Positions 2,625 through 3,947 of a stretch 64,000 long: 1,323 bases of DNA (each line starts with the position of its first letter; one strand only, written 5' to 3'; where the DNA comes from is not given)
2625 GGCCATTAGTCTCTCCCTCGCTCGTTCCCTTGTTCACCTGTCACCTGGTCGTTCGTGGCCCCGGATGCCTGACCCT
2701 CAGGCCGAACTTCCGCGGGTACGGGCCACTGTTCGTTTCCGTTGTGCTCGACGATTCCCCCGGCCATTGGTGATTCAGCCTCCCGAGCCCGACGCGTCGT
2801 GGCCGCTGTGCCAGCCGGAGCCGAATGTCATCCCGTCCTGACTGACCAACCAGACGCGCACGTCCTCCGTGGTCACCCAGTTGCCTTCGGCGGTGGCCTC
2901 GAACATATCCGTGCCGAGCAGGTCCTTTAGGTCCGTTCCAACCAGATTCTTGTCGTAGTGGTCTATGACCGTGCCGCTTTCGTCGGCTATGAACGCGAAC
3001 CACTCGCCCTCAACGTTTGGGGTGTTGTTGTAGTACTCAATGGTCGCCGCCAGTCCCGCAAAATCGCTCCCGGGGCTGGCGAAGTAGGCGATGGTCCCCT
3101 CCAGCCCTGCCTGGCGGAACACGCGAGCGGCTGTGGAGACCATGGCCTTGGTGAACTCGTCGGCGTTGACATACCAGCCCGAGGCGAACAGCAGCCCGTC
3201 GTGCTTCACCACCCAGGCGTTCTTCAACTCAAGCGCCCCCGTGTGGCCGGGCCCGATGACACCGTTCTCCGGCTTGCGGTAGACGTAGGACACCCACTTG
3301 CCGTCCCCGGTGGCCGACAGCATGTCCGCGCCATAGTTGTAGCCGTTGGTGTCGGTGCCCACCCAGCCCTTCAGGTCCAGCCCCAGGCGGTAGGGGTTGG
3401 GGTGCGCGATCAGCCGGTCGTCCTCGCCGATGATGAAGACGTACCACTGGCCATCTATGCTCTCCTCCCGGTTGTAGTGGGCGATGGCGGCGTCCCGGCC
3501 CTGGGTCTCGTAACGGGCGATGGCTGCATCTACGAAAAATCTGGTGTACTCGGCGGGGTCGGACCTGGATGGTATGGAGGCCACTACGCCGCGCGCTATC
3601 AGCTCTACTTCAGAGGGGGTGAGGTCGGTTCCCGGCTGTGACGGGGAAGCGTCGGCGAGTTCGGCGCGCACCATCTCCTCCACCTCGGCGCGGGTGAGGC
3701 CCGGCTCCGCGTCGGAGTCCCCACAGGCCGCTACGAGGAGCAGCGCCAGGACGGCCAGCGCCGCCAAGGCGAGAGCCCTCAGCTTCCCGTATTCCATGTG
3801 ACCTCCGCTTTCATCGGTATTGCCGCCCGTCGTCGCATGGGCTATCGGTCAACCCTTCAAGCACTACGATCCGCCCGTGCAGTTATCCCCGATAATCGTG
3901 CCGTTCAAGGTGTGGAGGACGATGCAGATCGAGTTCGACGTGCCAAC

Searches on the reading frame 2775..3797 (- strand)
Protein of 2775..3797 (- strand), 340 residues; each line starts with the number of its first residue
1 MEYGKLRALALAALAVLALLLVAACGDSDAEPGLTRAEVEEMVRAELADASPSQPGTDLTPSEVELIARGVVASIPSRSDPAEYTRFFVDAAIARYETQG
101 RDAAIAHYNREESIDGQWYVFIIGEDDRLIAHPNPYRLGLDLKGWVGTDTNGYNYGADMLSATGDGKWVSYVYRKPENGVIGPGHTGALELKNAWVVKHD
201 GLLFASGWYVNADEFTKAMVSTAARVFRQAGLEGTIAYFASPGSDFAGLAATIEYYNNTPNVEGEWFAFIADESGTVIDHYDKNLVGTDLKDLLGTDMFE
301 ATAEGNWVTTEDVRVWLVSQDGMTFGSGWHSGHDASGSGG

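Call 61: search_protein_families(library=pfam, max_evalue=0.01, proteins=[window:2775-3797:-])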
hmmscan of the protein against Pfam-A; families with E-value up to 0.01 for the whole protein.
window:2775-3797:- (340 aa): 3 families
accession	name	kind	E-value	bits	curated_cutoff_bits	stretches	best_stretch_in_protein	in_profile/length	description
PF17203.10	sCache_3_2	-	2.1e-06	28.3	28.4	0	112-142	48-78/140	Single cache domain 3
PF08269.17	dCache_2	-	1.9e-05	24.4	26.5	0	115-177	92-155/298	Cache domain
PF17200.10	sCache_2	-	0.00025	21.5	25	0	107-190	44-128/155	Single Cache domain 2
